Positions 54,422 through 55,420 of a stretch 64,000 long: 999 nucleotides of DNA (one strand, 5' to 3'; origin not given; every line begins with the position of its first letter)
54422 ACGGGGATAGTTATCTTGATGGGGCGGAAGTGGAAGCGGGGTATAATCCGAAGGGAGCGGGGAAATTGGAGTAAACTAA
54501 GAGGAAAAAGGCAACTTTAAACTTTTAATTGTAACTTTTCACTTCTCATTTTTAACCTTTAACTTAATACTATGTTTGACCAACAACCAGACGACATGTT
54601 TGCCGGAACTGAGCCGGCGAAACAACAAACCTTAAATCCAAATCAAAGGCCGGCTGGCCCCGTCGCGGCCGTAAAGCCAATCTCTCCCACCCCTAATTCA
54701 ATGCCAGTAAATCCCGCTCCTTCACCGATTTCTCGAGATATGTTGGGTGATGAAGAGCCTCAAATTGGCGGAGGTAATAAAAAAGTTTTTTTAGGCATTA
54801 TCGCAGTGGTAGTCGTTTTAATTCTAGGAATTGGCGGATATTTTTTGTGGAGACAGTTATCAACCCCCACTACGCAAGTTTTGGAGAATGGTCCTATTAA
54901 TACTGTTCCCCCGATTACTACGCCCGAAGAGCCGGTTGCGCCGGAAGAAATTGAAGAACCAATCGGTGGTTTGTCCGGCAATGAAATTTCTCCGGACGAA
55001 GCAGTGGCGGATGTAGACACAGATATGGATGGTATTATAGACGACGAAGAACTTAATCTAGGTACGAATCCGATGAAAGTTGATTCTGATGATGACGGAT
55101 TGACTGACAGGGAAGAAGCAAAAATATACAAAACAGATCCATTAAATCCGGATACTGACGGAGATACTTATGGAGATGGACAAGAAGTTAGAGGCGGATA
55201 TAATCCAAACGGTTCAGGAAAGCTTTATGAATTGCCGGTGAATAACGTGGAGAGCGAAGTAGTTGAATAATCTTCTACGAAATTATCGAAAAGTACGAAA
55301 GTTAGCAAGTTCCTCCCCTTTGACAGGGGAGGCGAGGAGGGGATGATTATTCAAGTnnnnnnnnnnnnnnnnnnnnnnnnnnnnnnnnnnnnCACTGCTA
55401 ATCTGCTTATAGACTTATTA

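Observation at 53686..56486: Three consecutive TM-anchored proteins with thrombospondin-type-3-like Ca-binding repeats and a shared YNPxG(x)GKL terminal motif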

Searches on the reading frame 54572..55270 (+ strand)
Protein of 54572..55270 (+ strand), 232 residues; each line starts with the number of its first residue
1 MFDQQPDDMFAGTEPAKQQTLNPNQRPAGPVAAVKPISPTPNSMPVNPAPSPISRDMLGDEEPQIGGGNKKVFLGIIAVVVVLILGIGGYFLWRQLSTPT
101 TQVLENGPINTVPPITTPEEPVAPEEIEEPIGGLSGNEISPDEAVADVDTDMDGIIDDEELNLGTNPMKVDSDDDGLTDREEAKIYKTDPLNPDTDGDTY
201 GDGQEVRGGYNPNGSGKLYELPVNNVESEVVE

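Call 3: search_protein_families(library=pfam, proteins=[window:54572-55270:+], max_evalue=1)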
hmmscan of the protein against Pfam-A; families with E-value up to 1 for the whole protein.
window:54572-55270:+ (232 aa): 2 families
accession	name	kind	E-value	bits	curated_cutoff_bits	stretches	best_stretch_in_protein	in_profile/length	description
PF18884.5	TSP3_bac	-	2e-12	47.1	25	2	171-193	1-22/22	Bacterial TSP3 repeat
PF03495.19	Binary_toxB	-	6.7e-05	23.4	25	1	149-210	2-64/78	Clostridial binary toxin B/anthrax toxin PA Ca-binding domain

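Call 4: search_protein_families(library=ncbifam, proteins=[window:54572-55270:+], max_evalue=1)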
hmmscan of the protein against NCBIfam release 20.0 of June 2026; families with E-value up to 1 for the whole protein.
window:54572-55270:+ (232 aa): 10 families
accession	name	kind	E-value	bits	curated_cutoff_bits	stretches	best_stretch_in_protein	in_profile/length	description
NF033765.2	gliding_CglD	equivalog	3.3e-07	28.5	400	1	148-208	188-243/1124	adventurous gliding motility lipoprotein CglD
NF047639.1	throspo3_MtsD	equivalog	0.00034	18.9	800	2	148-213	459-528/651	cell-cell cohesion protein MtsD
NF005411.0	PRK06975.1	equivalog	0.01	14.2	414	1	18-103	275-358/660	fused uroporphyrinogen-III synthase HemD/membrane protein HemX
NF004285.1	PRK05696.1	equivalog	0.035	13.9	179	1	60-98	9-47/171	flagellar basal body-associated protein FliL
NF033761.1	gliding_GltJ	equivalog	0.037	13.1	450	1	20-124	317-428/671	adventurous gliding motility protein GltJ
NF047909.1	CellAnchorMapZStrp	equivalog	0.17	10.6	700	1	67-100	160-192/474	cell division site-positioning protein MapZ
NF053806.1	lanmdlnLanM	equivalog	0.29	11.2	135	1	143-197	28-88/132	lanmodulin LanM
NF045500.1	Omp28_seleno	equivalog_domain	0.81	9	200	0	165-202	268-305/377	Omp28-related selenoprotein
NF045788.1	Omp38Acinit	equivalog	0.82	8.7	500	1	24-57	204-237/354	outer membrane protein Omp38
NF041410.1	XopAW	subfamily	0.87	9.3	120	0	139-185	63-109/235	XopAW family type III secretion system calcium-binding effector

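Call 9: find_homologous_proteins(query=window:54572-55270:+, max_evalue=0.001)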
Query window:54572-55270:+ (232 aa): 154 proteins with E <= 0.001 among 512 candidates; the best 120 are listed.
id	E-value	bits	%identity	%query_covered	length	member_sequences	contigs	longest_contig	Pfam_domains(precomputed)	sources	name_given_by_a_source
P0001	3.1e-141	487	100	97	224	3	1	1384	PF18884.6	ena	-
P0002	1.3e-101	358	76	100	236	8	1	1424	PF18884.6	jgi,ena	-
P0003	3.7e-72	261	61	97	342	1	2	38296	PF18884.6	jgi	jgi:hypothetical protein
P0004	1.4e-70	256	58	98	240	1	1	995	PF18884.6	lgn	-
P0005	2.9e-42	163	46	96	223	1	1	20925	PF18884.6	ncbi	-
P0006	1.0e-41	162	64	36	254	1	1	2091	PF18884.6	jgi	-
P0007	8.5e-41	159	36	93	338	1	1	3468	PF18884.6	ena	-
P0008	1.0e-40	158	38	62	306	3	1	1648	PF18884.6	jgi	-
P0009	1.1e-38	152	43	96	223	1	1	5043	PF18884.6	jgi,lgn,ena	-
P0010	2.7e-38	150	44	96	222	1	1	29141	PF18884.6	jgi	jgi:hypothetical protein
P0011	2.1e-37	147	36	94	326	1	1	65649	PF18884.6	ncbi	-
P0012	5.2e-37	146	44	96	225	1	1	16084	PF18884.6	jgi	-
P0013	2.6e-36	144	40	96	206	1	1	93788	PF18884.6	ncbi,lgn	-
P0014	4.9e-34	136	43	96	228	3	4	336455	PF18884.6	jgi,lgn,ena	jgi:hypothetical protein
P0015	5.1e-34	136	64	31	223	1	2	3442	PF18884.6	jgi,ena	-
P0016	1.6e-33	135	33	94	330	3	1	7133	PF18884.6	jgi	jgi:hypothetical protein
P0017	4.0e-33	133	54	63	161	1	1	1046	PF18884.6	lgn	-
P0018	1.2e-32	132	43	72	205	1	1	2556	PF18884.6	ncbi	-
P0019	3.9e-31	127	43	96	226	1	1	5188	PF18884.6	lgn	-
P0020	4.7e-31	127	56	32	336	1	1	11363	PF18884.6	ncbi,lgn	-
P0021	2.6e-30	124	41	69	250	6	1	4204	PF18884.6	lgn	-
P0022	3.6e-30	124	72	32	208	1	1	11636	PF18884.6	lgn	-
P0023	4.4e-30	123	45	66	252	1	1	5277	PF18884.6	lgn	-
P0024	5.3e-30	123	35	91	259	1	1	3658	PF18884.6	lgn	-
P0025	6.4e-30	123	38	94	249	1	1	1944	PF18884.6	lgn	-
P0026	6.9e-30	123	42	81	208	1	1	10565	PF18884.6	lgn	-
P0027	1.6e-29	122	47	66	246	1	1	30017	PF18884.6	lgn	-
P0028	4.2e-29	120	45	59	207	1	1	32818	PF18884.6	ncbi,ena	-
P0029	4.3e-29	120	39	94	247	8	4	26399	PF18884.6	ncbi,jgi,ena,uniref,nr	ncbi:hypothetical protein A3I35_00560 [Candidatus Falkowbacteria bacterium RIFCSPLOWO2_02_FULL_45_15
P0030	4.8e-29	120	42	69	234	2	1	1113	PF18884.6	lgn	-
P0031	7.1e-29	120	44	67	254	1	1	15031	PF18884.6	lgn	-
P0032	1.6e-28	118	64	36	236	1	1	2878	PF18884.6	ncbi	-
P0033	1.7e-28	118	42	66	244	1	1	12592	PF18884.6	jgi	jgi:hypothetical protein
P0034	2.0e-28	118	39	75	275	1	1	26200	PF18884.6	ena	-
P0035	2.1e-28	118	39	95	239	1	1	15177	PF18884.6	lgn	-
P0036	2.3e-28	118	37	96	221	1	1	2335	PF18884.6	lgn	-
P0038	4.5e-28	117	45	65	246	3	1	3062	PF18884.6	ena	-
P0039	5.2e-28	117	43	81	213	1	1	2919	PF18884.6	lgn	-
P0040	5.8e-28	117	36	95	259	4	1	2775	PF18884.6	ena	-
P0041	7.0e-28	116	43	66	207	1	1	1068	PF18884.6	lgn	-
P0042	7.5e-28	116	43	66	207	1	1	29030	PF18884.6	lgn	-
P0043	8.6e-28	116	46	66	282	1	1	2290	PF18884.6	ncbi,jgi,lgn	-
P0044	8.7e-28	116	47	64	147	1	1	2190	PF18884.6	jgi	jgi:hypothetical protein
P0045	9.0e-28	116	74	31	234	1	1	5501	PF18884.6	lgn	-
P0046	9.3e-28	116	40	75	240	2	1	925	PF18884.6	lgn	-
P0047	1.1e-27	116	61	32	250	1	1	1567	PF18884.6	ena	-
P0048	1.2e-27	116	38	82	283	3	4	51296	PF18884.6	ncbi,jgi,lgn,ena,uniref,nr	ncbi:MAG: hypothetical protein UX10_C0008G0012 [Candidatus Magasanikbacteria bacterium GW2011_GWA2_4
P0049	1.2e-27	116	41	77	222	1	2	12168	PF18884.6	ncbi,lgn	-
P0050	1.4e-27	115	38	97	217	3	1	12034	PF18884.6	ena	-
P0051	1.4e-27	115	52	52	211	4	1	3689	PF18884.6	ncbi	-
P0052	1.8e-27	115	63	28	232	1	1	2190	PF18884.6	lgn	-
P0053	2.1e-27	115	39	83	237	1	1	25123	PF18884.6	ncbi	ncbi:MAG: hypothetical protein ABIG10_01505 [bacterium]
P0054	2.3e-27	115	35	93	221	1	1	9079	PF18884.6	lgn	-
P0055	2.5e-27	114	71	32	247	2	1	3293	PF18884.6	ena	-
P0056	2.6e-27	114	42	65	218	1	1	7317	PF18884.6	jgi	jgi:hypothetical protein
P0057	4.9e-27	114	45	59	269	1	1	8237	PF18884.6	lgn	-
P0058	1.1e-26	112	50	53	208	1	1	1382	PF18884.6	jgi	jgi:hypothetical protein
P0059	1.1e-26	112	43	67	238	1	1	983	PF18884.6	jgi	jgi:hypothetical protein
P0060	2.2e-26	111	65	32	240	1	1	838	PF18884.6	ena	-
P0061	3.5e-26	111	41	66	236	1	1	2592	PF18884.6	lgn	-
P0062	6.8e-26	110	66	32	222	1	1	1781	PF18884.6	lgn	-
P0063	9.5e-26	109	66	32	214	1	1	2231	PF18884.6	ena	-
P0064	1.4e-25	109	35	91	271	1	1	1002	PF18884.6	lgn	-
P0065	1.6e-25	109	41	65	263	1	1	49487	PF18884.6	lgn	-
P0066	1.6e-25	109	66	31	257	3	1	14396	PF18884.6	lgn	-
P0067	3.3e-25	108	68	32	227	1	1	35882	PF18884.6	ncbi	-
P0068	3.4e-25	108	37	94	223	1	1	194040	PF18884.6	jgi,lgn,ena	-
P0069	3.9e-25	107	42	63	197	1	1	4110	PF18884.6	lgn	-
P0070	4.0e-25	107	40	94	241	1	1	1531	PF18884.6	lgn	-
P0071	4.2e-25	107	56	47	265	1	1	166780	PF18884.6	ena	-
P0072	4.5e-25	107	63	39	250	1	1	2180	PF18884.6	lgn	-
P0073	5.7e-25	107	53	47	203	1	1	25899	PF18884.6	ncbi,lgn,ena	-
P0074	5.8e-25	107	40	71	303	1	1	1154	PF18884.6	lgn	-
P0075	7.7e-25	106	48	28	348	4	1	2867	PF18884.6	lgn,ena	-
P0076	1.2e-24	106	36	89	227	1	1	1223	PF18884.6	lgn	-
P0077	1.4e-24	105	56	37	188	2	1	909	PF18884.6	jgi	-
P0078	1.4e-24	105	40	65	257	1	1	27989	PF18884.6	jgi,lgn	jgi:hypothetical protein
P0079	1.8e-24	105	43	66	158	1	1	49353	PF18884.6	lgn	-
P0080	2.0e-24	105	55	46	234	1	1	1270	PF18884.6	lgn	-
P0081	2.0e-24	105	38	93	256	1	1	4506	PF18884.6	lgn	-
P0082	2.9e-24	104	41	66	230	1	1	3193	PF18884.6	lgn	-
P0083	3.3e-24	104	35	93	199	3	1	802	PF18884.6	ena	-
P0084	4.0e-24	104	38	83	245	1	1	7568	PF18884.6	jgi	jgi:hypothetical protein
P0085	4.9e-24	104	38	67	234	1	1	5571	PF18884.6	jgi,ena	-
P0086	6.4e-24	103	35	92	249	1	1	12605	PF18884.6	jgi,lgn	jgi:hypothetical protein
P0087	6.7e-24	103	43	67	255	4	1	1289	PF18884.6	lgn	-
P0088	6.7e-24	103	36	94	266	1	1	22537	PF18884.6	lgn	-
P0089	9.1e-24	103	37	96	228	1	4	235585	PF18884.6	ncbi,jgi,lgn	jgi:hypothetical protein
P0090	9.6e-24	103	36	94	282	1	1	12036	PF18884.6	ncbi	-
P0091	1.1e-23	103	35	94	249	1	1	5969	PF18884.6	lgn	-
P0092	1.2e-23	102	69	35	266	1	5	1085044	PF18884.6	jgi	jgi:hypothetical protein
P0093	1.4e-23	102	38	93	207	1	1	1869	PF18884.6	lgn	-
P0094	1.9e-23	102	39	76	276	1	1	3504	PF18884.6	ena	-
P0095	2.5e-23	101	52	47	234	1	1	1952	PF18884.6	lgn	-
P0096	2.6e-23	101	36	94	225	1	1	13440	PF18884.6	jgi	jgi:hypothetical protein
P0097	2.8e-23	101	37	69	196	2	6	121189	PF18884.6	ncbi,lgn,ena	ncbi:MAG: hypothetical protein AAB337_03430 [Patescibacteria group bacterium]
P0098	2.9e-23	101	36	94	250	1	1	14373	PF18884.6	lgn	-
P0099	3.3e-23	101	68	32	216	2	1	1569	PF18884.6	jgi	-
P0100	7.4e-23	100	34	98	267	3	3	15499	PF18884.6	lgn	-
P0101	1.2e-22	99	39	74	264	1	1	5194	PF18884.6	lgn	-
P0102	1.6e-22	99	35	96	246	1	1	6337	PF18884.6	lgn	-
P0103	2.4e-22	98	56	42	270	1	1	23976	PF18884.6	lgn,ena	-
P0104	2.7e-22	98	61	25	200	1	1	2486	PF18884.6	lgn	-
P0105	3.3e-22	98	34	75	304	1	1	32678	PF18884.6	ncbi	-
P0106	3.9e-22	97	41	65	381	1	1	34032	PF18884.6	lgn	-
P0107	4.2e-22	97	38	93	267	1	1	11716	PF18884.6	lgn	-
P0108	4.4e-22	97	42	62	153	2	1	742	PF18884.6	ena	-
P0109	8.7e-22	96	54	47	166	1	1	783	PF18884.6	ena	-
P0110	1.5e-21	96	40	65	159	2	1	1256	PF18884.6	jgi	jgi:hypothetical protein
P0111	1.9e-21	95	35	83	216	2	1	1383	PF18884.6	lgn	-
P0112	2.8e-21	95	35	94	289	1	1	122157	PF18884.6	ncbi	-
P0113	5.1e-21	94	41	69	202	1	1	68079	PF18884.6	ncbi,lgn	-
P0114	7.4e-21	93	36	91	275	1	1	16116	PF18884.6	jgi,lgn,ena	-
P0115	7.5e-21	93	36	66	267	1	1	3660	PF18884.6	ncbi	-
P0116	1.2e-20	93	69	32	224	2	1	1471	PF18884.6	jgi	-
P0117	1.3e-20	93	46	52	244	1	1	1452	PF18884.6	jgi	jgi:hypothetical protein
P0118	3.2e-20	91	58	33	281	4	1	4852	PF18884.6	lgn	-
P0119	4.2e-20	91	35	94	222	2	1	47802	PF18884.6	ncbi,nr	ncbi:MAG: hypothetical protein U9Q85_02095 [Patescibacteria group bacterium]|nr:hypothetical protein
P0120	4.5e-20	91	60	32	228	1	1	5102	PF18884.6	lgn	-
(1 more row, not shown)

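Call 11: find_encoding_contigs(protein=P0003, flank=10000, max_places=2)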
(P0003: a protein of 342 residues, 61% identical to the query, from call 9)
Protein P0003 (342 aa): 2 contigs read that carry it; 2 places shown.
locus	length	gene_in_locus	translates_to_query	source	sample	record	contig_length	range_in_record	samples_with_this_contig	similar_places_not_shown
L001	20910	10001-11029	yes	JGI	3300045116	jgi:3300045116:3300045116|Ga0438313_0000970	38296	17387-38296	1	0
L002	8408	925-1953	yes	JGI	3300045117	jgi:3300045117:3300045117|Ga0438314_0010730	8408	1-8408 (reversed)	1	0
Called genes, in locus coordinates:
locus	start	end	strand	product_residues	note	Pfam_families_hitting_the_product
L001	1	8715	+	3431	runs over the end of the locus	PF13205:Big_5 (faint), PF17957:Big_7 (weak), PF01833:TIG (weak), PF13948:DUF4215 (faint), PF02412:TSP_3, PF00092:VWA, PF13519:VWA_2 (weak)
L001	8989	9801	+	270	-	PF18884:TSP3_bac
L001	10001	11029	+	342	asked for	PF18884:TSP3_bac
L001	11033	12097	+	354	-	-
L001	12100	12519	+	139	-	PF02130:YbeY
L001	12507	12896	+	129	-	PF01219:DAGK_prokar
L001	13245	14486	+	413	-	PF11104:PilM_2 (faint), PF02491:SHS2_FTSA, PF06723:MreB_Mbl, PF14450:FtsA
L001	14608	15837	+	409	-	PF00091:Tubulin, PF12327:FtsZ_C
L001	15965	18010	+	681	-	PF03477:ATP-cone, PF13597:NRDD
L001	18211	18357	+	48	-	PF13597:NRDD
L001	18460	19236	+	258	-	PF13353:Fer4_12 (weak), PF04055:Radical_SAM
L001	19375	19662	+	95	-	PF01035:DNA_binding_1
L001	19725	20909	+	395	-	?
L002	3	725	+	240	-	?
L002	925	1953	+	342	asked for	PF18884:TSP3_bac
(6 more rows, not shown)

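Call 12: find_encoding_contigs(protein=P0014, flank=10000, max_places=2)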
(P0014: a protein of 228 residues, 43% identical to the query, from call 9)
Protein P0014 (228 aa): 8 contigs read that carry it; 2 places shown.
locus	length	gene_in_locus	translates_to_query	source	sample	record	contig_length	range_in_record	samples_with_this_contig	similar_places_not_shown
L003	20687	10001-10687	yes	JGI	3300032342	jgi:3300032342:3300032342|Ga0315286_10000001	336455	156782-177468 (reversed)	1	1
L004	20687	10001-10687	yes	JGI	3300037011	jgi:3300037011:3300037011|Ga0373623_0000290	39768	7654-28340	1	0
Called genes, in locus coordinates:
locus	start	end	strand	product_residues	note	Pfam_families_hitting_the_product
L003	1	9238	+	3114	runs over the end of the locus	-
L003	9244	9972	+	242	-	-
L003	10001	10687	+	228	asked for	PF18884:TSP3_bac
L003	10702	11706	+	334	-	-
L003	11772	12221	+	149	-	PF02130:YbeY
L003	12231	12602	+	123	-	PF01219:DAGK_prokar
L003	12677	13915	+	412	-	PF11104:PilM_2 (faint), PF02491:SHS2_FTSA, PF06723:MreB_Mbl, PF14450:FtsA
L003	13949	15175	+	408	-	PF00091:Tubulin, PF12327:FtsZ_C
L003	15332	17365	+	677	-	PF03477:ATP-cone, PF13597:NRDD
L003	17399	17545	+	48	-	PF13597:NRDD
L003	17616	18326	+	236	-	PF13353:Fer4_12, PF04055:Radical_SAM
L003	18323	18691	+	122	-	PF01035:DNA_binding_1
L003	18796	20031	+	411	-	PF00089:Trypsin, PF10459:Peptidase_S46 (faint), PF13365:Trypsin_2, PF13180:PDZ_2, PF00595:PDZ (faint), PF17820:PDZ_6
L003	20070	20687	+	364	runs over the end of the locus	PF03462:PCRF, PF00472:RF-1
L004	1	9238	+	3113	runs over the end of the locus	-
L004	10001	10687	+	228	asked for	PF18884:TSP3_bac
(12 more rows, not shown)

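Call 14: find_encoding_contigs(protein=P0092, flank=10000, max_places=1)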
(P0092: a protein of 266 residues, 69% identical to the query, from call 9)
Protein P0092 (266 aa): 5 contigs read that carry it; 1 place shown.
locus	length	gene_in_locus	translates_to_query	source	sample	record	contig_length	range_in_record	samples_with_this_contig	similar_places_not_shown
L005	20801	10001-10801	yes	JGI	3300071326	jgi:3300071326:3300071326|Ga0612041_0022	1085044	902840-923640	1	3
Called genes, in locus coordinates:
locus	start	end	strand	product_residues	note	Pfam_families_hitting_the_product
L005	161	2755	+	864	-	PF18895:T4SS_pilin (weak), PF13205:Big_5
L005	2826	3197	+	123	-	PF05635:23S_rRNA_IVP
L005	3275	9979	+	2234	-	PF18895:T4SS_pilin (weak), PF13205:Big_5 (faint), PF01833:TIG, PF00041:fn3 (faint)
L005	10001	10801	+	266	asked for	PF18884:TSP3_bac (faint)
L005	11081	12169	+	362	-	-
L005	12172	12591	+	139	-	PF02130:YbeY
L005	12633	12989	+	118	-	PF01219:DAGK_prokar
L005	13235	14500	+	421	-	PF11104:PilM_2 (faint), PF02491:SHS2_FTSA, PF06723:MreB_Mbl, PF14450:FtsA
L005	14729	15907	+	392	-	PF00091:Tubulin, PF12327:FtsZ_C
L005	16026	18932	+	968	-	PF00675:Peptidase_M16, PF05193:Peptidase_M16_C, PF08367:M16C_assoc, PF05193:Peptidase_M16_C, PF22516:PreP_C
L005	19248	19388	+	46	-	-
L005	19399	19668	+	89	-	-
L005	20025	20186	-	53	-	-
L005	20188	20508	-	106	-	-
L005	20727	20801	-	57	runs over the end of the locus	-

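Call 15: find_encoding_contigs(protein=P0029, flank=10000, max_places=1)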
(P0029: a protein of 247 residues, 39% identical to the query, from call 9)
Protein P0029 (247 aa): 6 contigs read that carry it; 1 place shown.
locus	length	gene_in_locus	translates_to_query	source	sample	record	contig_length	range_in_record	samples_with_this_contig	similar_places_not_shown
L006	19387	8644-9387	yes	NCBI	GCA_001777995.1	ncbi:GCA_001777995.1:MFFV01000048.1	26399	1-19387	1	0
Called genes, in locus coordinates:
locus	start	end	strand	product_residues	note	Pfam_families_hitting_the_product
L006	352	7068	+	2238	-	PF13205:Big_5 (weak), PF00041:fn3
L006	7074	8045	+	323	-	-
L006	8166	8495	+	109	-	-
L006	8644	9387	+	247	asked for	PF18884:TSP3_bac (weak)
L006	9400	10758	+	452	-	-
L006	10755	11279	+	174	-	PF02130:YbeY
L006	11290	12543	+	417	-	PF11104:PilM_2 (faint), PF02491:SHS2_FTSA, PF06723:MreB_Mbl, PF14450:FtsA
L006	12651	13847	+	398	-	PF00091:Tubulin, PF12327:FtsZ_C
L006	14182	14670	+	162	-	PF22811:Zn_ribbon_NrdR, PF03477:ATP-cone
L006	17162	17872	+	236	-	PF04055:Radical_SAM, PF13353:Fer4_12 (weak)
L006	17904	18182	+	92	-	-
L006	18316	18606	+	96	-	PF01035:DNA_binding_1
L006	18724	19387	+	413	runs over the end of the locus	PF00089:Trypsin, PF10459:Peptidase_S46 (faint), PF13365:Trypsin_2, PF13180:PDZ_2, PF00595:PDZ (weak), PF17820:PDZ_6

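Call 16: find_encoding_contigs(protein=P0048, flank=10000, max_places=1)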
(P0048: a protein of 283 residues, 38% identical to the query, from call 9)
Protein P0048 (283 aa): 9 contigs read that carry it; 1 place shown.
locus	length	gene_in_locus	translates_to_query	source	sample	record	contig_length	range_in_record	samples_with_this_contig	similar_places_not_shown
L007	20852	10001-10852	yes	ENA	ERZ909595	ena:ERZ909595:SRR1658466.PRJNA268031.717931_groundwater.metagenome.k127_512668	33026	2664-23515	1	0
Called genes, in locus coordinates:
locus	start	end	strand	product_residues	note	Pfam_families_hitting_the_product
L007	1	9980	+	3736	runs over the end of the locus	PF18895:T4SS_pilin (weak), PF13205:Big_5 (faint), PF13385:Laminin_G_3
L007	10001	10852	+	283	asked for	PF18884:TSP3_bac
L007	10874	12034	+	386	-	PF18884:TSP3_bac (weak)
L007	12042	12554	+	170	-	PF02130:YbeY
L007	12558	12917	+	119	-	PF01219:DAGK_prokar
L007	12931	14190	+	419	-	PF11104:PilM_2 (faint), PF02491:SHS2_FTSA, PF06277:EutA (weak), PF06723:MreB_Mbl, PF14450:FtsA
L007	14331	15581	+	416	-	PF00091:Tubulin, PF12327:FtsZ_C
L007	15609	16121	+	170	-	PF22811:Zn_ribbon_NrdR, PF03477:ATP-cone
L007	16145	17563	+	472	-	PF00224:PK, PF03328:HpcH_HpaI, PF02887:PK_C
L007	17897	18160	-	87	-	-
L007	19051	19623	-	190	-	PF05198:IF3_N, PF00707:IF3_C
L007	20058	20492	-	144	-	PF01668:SmpB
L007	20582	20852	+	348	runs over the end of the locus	PF01594:AI-2E_transport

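Call 29: predict_structure(alignment_id=A2)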
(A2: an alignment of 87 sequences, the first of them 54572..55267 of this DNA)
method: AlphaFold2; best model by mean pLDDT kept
length: 232 residues; sequences in the alignment: 87
mean_pLDDT: 75.8   pTM: 0.42
mean pLDDT of the five models: 75.8, 75.5, 75.0, 73.2, 72.3
residues with pLDDT >= 90: 89; 70-90: 39; 50-70: 90; < 50: 14
segments of 3 or more residues with pLDDT < 50: none
pLDDT, mean of each block of 10 residues (from residue 1): 71 60 55 51 55 53 62 90 95 86 58 64 55 56 87 97 98 98 97 96 96 90 75 73
secondary structure, 60 per line:
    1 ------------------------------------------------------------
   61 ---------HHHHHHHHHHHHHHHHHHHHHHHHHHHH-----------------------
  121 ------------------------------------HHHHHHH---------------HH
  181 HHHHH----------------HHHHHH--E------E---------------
elements in order: H70-97 H157-163 H179-185 H202-207

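Call 33: fold_search(model_id=the predicted structure, library=pdb)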
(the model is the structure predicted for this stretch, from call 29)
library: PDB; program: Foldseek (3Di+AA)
matches with E <= 10: 3; with E <= 0.001: 0
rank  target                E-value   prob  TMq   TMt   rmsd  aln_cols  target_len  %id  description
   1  7c7u_A                1.6e-02  1.00  0.18  0.07   0.9        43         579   46  Biofilm associated protein - BSP domain (released 2021-05-12)
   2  7c7r_A                1.7e-02  1.00  0.19  0.11   2.0        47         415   42  Biofilm associated protein - B domain (released 2021-05-12)
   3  7c7u_B                5.9e-02  1.00  0.18  0.07   1.0        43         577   46  Biofilm associated protein - BSP domain (released 2021-05-12)
